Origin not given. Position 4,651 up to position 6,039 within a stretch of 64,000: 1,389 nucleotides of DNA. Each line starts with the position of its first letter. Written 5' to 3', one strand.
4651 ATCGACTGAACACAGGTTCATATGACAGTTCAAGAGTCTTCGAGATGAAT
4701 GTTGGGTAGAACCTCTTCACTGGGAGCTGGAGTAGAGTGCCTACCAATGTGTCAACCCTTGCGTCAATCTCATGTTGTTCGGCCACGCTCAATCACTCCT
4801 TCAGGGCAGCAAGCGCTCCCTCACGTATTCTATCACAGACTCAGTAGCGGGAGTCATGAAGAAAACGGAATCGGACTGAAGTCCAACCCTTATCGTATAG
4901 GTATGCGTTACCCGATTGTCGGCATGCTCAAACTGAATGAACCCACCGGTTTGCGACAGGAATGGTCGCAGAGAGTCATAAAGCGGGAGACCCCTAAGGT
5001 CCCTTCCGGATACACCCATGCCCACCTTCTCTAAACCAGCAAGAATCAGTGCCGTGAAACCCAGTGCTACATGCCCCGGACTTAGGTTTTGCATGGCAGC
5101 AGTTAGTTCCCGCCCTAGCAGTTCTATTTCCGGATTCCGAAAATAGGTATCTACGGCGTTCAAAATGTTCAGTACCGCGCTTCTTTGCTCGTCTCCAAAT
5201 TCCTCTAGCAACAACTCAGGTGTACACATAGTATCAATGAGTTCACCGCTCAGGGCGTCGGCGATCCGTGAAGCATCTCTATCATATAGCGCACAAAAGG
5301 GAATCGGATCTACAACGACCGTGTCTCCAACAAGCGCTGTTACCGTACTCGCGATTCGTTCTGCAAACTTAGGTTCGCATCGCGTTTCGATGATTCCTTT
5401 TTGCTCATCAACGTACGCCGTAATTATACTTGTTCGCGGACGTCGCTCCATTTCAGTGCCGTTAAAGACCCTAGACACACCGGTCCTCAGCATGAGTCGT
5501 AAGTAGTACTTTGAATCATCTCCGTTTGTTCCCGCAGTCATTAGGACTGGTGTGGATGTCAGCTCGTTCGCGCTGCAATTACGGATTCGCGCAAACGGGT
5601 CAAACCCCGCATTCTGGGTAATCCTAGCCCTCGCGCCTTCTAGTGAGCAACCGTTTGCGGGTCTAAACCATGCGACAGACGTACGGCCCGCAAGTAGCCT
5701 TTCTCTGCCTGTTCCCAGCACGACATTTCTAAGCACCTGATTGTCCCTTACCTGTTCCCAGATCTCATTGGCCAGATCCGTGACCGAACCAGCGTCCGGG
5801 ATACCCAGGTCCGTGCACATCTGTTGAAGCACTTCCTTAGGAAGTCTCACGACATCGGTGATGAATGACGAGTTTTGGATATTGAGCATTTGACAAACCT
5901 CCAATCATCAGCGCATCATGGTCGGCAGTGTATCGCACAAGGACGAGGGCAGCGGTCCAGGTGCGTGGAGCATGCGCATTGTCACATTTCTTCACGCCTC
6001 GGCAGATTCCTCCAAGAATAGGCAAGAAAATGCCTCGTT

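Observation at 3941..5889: Uncharacterised, tightly coupled two-gene cassette in the integrase-proximal defense island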

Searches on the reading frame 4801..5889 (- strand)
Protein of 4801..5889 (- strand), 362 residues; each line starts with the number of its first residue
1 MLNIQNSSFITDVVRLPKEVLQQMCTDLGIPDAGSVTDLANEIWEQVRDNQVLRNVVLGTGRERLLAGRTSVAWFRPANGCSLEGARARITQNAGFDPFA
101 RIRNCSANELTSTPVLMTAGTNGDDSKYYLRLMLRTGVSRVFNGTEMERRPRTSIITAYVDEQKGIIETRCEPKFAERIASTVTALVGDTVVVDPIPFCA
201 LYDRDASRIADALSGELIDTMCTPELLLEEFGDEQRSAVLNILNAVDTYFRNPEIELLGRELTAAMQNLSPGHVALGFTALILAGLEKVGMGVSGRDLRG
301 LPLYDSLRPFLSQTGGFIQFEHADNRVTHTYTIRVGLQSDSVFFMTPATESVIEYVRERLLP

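Call 4: search_protein_families(library=pfam, proteins=[window:4801-5889:-], max_evalue=1)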
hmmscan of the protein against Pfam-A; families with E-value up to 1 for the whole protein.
window:4801-5889:- (362 aa): 1 family
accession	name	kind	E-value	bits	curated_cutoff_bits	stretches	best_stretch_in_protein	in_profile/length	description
PF18953.6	SAP_new25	-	0.18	11.9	26.3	1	18-44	10-36/51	SAP domain-containing new25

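Call 5: search_protein_families(library=padloc, proteins=[window:4801-5889:-], max_evalue=1)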
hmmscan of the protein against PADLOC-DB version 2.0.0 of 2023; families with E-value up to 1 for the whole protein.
window:4801-5889:- (362 aa): 0 families

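Call 6: search_protein_families(library=phrogs, proteins=[window:4801-5889:-], max_evalue=1)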
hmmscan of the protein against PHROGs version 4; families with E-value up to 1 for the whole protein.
window:4801-5889:- (362 aa): 1 family
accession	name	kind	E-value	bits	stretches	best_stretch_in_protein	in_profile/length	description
phrog_38742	-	unknown function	1.4e-30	107.8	1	62-361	59-358/358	-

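Call 7: search_protein_families(library=ncbifam, proteins=[window:4801-5889:-], max_evalue=1)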
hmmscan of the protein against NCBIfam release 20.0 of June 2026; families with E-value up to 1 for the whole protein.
window:4801-5889:- (362 aa): 0 families

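Call 8: find_homologous_proteins(query=window:4801-5889:-)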
Query window:4801-5889:- (362 aa): 42 proteins with E <= 0.001 among 8000 candidates.
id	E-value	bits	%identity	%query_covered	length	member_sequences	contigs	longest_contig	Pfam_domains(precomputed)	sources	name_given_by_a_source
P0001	1.1e-237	806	100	100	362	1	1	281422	-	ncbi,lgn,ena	-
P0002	7.4e-103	362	48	100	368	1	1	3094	-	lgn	-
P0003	1.3e-100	355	47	100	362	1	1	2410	-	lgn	-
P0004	5.6e-100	353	46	100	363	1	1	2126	-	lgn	-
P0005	7.3e-98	346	46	100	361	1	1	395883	-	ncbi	-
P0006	2.2e-97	344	44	100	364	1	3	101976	-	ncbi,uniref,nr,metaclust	ncbi:Uncharacterized [Moorella glycerini]|uniref:Uncharacterized protein n=1 Tax=Neomoorella stamsii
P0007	1.8e-96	341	46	99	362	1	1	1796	-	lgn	-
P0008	5.6e-96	340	45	100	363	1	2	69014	-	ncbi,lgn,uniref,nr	ncbi:hypothetical protein ACKE5C_19025 (plasmid) [Aneurinibacillus thermoaerophilus]|uniref:Uncharac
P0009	2.6e-91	324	42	100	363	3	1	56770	-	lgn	-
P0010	6.7e-91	323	43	100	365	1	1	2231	-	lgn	-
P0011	1.8e-90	321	43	100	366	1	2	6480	-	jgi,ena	-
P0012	1.1e-86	309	43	100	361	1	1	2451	-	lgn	-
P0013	1.1e-85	306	43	100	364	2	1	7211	-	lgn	-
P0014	3.3e-85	304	42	100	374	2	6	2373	-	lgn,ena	-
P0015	4.6e-85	304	44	100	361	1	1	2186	-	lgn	-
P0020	8.7e-84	300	42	99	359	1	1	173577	-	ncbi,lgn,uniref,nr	ncbi:hypothetical protein [Carboxydothermus pertinax]|uniref:Uncharacterized protein n=1 Tax=Carboxy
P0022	5.9e-82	293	43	100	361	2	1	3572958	-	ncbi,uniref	ncbi:hypothetical protein ACIOBL_13080 [Paenibacillus taichungensis]|uniref:hypothetical protein n=1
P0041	1.2e-62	230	35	97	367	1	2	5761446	-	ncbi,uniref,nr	ncbi:hypothetical protein NZD89_09410 [Alicyclobacillus fastidiosus]|uniref:Uncharacterized protein 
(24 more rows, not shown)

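Call 10: find_encoding_contigs(protein=P0006, flank=8000, max_places=3)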
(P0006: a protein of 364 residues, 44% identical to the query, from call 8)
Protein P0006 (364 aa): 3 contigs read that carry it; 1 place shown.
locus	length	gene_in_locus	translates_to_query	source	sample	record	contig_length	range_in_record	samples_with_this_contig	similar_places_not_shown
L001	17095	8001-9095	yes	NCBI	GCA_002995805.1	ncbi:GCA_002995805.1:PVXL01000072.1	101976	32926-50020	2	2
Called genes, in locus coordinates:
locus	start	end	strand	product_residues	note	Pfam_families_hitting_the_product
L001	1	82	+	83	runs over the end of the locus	-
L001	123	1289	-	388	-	PF10114:PocR (weak), PF00990:GGDEF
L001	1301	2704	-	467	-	PF00154:RecA_N (faint), PF03796:DnaB_C (faint), PF06745:ATPase, PF13481:AAA_25 (faint), PF23442:DUF7125 (weak), PF00270:DEAD (faint), PF20720:nSTAND3 (weak), PF06745:ATPase, +2 more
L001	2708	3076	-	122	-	-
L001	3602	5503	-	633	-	PF02824:TGS, PF07973:tRNA_SAD, PF00587:tRNA-synt_2b, PF03129:HGTP_anticodon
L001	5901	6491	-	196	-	PF04286:DUF445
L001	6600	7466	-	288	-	PF08812:YtxC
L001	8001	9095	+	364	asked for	-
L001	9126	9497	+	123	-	-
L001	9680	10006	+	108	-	-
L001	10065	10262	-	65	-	-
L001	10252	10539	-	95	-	-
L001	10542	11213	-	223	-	PF01510:Amidase_2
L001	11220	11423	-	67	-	-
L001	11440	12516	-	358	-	PF00112:Peptidase_C1, PF07833:Cu_amine_oxidN1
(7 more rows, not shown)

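Call 11: find_encoding_contigs(protein=P0041, flank=8000, max_places=2)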
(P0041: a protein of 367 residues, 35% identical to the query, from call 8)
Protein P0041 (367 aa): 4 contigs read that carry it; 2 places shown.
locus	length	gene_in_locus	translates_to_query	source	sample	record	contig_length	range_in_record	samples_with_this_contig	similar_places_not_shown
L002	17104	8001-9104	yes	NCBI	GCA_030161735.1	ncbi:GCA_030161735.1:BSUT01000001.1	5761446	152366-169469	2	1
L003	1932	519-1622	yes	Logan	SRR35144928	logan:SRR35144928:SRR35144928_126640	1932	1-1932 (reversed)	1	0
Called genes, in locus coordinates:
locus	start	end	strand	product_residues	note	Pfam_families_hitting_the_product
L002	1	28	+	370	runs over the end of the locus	-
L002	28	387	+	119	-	-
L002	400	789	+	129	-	PF10934:Sheath_initiator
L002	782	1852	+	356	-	PF04865:Baseplate_J, PF26078:Baseplate_J_M, PF26079:Baseplate_J_C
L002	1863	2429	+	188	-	PF10076:Phage_Mu_Gp48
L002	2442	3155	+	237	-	-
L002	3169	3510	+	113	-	-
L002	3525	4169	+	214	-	-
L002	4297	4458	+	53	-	-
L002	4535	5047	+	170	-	-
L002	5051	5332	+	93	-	-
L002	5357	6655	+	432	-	-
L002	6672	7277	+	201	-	PF01464:SLT, PF18896:SLT_3 (faint), PF01471:PG_binding_1, PF09374:PG_binding_3 (faint)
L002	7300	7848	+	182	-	-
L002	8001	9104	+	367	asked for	-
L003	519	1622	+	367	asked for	-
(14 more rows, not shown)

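Call 18: find_related_loci(query=A1, collection=viral_contigs, flank=10000)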
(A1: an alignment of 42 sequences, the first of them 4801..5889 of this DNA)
Query A1 (362 aa) in viral_contigs; peptide patterns used: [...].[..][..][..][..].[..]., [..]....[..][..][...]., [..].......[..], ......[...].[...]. (x = any residue, [..] = any of these).
309 stretches matched a pattern; 15 encode a relative of the query (tblastn E <= 1e-3); 15 distinct loci.
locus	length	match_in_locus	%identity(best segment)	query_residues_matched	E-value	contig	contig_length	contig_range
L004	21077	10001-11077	42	1-361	2e-93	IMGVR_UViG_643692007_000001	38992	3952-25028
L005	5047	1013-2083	42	4-361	3e-93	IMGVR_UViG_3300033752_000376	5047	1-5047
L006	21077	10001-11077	42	1-361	2e-92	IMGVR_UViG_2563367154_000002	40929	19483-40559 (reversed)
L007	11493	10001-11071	42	1-360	2e-92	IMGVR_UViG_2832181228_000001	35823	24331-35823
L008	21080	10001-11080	41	1-361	1e-91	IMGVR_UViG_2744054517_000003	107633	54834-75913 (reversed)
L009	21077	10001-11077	40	1-361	2e-90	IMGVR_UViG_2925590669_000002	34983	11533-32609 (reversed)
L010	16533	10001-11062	41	1-361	5e-90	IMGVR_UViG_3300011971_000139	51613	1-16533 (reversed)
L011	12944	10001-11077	41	1-361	6e-90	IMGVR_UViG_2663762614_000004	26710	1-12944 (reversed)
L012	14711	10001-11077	40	1-361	4e-87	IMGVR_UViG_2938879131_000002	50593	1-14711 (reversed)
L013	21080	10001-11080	41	1-361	5e-84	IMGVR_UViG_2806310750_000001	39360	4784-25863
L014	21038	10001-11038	36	9-361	6e-68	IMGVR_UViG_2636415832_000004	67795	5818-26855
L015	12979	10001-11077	29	1-361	5e-49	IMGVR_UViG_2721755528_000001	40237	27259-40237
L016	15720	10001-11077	29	1-361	8e-49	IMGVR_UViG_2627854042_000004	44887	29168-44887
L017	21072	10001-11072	34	1-361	1e-69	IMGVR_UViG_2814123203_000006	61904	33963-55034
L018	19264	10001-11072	34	1-361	1e-69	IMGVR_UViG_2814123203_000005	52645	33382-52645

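Call 20: find_encoding_contigs(protein=P0001, flank=10000, max_places=2)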
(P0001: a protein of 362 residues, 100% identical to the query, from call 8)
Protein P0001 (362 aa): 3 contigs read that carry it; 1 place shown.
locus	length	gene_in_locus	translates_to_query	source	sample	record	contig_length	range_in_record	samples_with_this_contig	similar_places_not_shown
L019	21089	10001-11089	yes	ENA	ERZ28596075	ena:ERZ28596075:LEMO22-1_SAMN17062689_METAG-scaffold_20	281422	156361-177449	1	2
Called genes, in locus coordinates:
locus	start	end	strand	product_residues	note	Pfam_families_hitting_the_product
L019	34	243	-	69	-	-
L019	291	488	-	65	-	-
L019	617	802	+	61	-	-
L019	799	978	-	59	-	-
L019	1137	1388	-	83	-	PF13560:HTH_31, PF01381:HTH_3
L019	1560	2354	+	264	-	PF01381:HTH_3, PF12844:HTH_19, PF13560:HTH_31, PF00717:Peptidase_S24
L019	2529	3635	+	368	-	PF13240:Zn_Ribbon_1 (weak), PF13248:Zn_ribbon_3 (weak)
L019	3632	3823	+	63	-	-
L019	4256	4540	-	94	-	-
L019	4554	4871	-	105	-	-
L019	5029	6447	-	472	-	PF07833:Cu_amine_oxidN1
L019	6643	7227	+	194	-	PF17118:DUF5105 (weak)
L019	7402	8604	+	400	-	-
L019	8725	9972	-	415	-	PF12102:MrcB_N, PF01844:HNH (weak)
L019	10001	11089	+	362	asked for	-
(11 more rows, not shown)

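Call 21: find_encoding_contigs(protein=P0005, flank=8000, max_places=1)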
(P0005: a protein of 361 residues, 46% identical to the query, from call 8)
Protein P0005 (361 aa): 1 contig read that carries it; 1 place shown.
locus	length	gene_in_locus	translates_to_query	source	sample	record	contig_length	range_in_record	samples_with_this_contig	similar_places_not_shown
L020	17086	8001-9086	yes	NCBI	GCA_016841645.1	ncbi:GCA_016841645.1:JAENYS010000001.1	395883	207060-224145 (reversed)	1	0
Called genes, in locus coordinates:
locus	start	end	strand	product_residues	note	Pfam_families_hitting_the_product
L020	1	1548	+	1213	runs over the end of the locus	PF20155:TMP_3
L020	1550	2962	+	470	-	-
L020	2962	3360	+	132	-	-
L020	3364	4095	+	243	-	-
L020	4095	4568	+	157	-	-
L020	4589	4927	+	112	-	-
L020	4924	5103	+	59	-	-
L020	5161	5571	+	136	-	PF05105:Phage_holin_4_1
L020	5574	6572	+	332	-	PF00112:Peptidase_C1, PF07833:Cu_amine_oxidN1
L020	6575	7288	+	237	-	PF01520:Amidase_3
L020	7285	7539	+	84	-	-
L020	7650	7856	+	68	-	-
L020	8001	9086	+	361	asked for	-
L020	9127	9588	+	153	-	-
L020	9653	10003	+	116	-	-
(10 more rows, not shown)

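Call 22: find_encoding_contigs(protein=P0008, flank=8000, max_places=1)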
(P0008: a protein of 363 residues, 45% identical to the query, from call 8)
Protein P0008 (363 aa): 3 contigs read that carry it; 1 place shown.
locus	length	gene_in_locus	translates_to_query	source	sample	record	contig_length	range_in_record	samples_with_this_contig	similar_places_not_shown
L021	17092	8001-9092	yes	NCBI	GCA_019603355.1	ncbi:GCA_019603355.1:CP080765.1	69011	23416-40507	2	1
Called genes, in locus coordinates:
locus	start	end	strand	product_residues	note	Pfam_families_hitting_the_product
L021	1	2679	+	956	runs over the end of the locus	-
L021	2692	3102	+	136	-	PF27183:Phage_YomQ_N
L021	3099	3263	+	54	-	PF09693:Phage_XkdX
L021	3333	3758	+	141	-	PF05105:Phage_holin_4_1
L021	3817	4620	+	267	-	PF02557:VanY, PF13539:Peptidase_M15_4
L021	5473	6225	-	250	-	PF25250:DUF7852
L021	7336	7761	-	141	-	PF13358:DDE_3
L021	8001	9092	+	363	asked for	-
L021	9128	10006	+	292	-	-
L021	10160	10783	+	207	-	PF01726:LexA_DNA_bind, PF12802:MarR_2 (weak), PF00717:Peptidase_S24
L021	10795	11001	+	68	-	-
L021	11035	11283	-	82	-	PF12728:HTH_17 (weak)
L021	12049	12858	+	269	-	PF07751:Abi_2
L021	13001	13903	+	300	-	-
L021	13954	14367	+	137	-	-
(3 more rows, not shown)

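Call 27: predict_structure(alignment_id=A1)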
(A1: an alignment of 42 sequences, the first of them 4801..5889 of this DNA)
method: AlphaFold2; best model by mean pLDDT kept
length: 362 residues; sequences in the alignment: 42
mean_pLDDT: 88.6   pTM: 0.81
mean pLDDT of the five models: 88.6, 87.8, 87.3, 86.3, 84.6
residues with pLDDT >= 90: 232; 70-90: 100; 50-70: 30; < 50: 0
segments of 3 or more residues with pLDDT < 50: none
pLDDT, mean of each block of 10 residues (from residue 1): 94 95 96 96 96 94 94 92 93 96 91 96 92 95 94 96 96 95 87 90 92 93 66 71 81 85 75 61 65 78 81 89 90 93 96 96 83
secondary structure, 60 per line:
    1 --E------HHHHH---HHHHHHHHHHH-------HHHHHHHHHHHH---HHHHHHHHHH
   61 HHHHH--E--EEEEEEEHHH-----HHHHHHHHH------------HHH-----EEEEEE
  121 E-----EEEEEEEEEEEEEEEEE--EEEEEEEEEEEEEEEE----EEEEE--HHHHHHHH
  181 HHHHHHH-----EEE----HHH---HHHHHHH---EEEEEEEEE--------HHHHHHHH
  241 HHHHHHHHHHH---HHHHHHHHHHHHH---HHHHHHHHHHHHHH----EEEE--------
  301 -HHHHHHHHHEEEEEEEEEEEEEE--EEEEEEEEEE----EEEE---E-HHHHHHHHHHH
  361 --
elements in order: H10-14 H18-28 H36-47 H51-65 E71-77 H86-94 E115-121 E127-143 E146-161 E166-170 H173-187 E193-195 H206-212 E216-224 H233-251 H255-267 H271-284 E289-292 H302-310 E311-324 E327-336 E341-344 H350-360

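Call 42: search_protein_families(library=padloc, alignment_id=A1, max_evalue=0.1)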
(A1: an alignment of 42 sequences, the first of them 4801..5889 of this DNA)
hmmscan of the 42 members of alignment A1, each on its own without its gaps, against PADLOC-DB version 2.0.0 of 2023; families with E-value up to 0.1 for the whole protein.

A. member 1, window:4801-5889:- (362 aa): 0 families

B. families by the number of members that match (of 42 scanned): 4 families
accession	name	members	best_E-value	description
PDLC00637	ZorA2|ZorA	2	0.018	MotA/ExbB/TolQ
PDLC02071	Cas2_II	1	0.027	-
PDLC00526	JetD1|JetD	1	0.049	DUF2220; DUF3322; DUF2399 domain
PDLC01250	Cas4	1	0.074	"CAS-I,CAS-II,CAS-III,CAS-IV,CAS-V,CAS-VI; acquisition_associated"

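Call 51: search_solved_structures(query=A1, max_evalue=10)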
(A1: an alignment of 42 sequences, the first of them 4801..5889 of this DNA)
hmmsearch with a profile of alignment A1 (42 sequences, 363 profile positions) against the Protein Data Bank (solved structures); distinct sequences matched with E-value up to 10: 2.
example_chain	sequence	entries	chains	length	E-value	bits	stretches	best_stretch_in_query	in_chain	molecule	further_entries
2jx3_A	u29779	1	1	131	0.54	12.3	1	15-48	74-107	Protein DEK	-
4cvn_A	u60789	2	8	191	0.88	11.6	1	136-191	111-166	PUTATIVE ADENYLATE KINASE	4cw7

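Call 54: find_encoding_contigs(protein=P0022, flank=8000, max_places=1)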
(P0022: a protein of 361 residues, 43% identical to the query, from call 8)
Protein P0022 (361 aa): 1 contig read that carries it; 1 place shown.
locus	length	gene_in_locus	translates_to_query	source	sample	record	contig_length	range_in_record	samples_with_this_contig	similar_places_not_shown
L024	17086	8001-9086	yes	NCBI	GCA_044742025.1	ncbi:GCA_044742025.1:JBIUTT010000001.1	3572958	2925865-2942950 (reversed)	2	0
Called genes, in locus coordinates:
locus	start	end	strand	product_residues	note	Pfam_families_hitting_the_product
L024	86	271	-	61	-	PF13443:HTH_26 (weak), PF13560:HTH_31 (weak), PF01381:HTH_3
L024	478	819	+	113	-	-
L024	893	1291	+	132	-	-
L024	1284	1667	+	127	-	-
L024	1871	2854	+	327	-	-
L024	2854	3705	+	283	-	-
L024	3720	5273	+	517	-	PF14284:PcfJ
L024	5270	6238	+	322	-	PF11300:DUF3102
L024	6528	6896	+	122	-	PF04266:ASCH (weak)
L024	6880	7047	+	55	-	-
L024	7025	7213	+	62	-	-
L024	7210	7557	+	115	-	-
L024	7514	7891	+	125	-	-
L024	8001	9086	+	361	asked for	-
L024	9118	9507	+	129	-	-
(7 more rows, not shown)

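Call 55: find_encoding_contigs(protein=P0020, flank=8000, max_places=1)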
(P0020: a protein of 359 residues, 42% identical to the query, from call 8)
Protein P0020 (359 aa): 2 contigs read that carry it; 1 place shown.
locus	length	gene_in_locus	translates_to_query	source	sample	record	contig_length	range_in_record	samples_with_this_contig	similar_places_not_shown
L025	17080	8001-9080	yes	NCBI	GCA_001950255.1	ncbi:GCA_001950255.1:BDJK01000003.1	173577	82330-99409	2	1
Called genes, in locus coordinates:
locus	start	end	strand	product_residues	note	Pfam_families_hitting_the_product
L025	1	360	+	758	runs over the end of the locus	PF10145:PhageMin_Tail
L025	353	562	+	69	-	PF05489:Phage_tail_X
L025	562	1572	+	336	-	PF05954:Phage_GPD, PF24032:YQBQ (weak)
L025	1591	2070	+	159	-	-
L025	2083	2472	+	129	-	PF06995:Phage_P2_GpU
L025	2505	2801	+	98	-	PF04965:GPW_gp25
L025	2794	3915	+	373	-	PF26776:Baseplate_J_N, PF04865:Baseplate_J, PF26078:Baseplate_J_M, PF26079:Baseplate_J_C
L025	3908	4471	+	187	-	PF09684:Tail_P2_I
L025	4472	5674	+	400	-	PF12571:Phage_tail_fib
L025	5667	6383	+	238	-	PF13385:Laminin_G_3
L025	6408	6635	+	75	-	-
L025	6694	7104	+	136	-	PF05105:Phage_holin_4_1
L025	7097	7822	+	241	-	PF01471:PG_binding_1, PF01510:Amidase_2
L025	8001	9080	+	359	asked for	-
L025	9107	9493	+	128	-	-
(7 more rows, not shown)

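Call 57: search_dna_similar(query=window:4801-5889:-, collection=phages, mode=protein, max_rows=30, max_evalue=0.001)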
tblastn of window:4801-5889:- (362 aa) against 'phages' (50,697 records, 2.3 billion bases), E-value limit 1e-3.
No match.

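Call 60: search_dna_similar(query=window:4801-5889:-, collection=plasmids, mode=protein, max_rows=20, max_evalue=0.001)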
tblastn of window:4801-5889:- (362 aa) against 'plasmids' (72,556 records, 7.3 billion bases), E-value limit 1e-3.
Records with a match: 1; places in all: 1; records where one place covers at least 80% of the query: 1.
Best place of each record, by identity: <60% 1.
By first word of the organism name: Aneurinibacillus 1.
By predicted mobility (MOB-suite, as given by PLSDB): non-mobilizable 1.
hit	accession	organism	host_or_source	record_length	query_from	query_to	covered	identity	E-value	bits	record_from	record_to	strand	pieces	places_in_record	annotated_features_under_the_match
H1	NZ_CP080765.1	Aneurinibacillus thermoaerophilus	compost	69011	1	361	100%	45.2%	4e-101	334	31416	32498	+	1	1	hypothetical protein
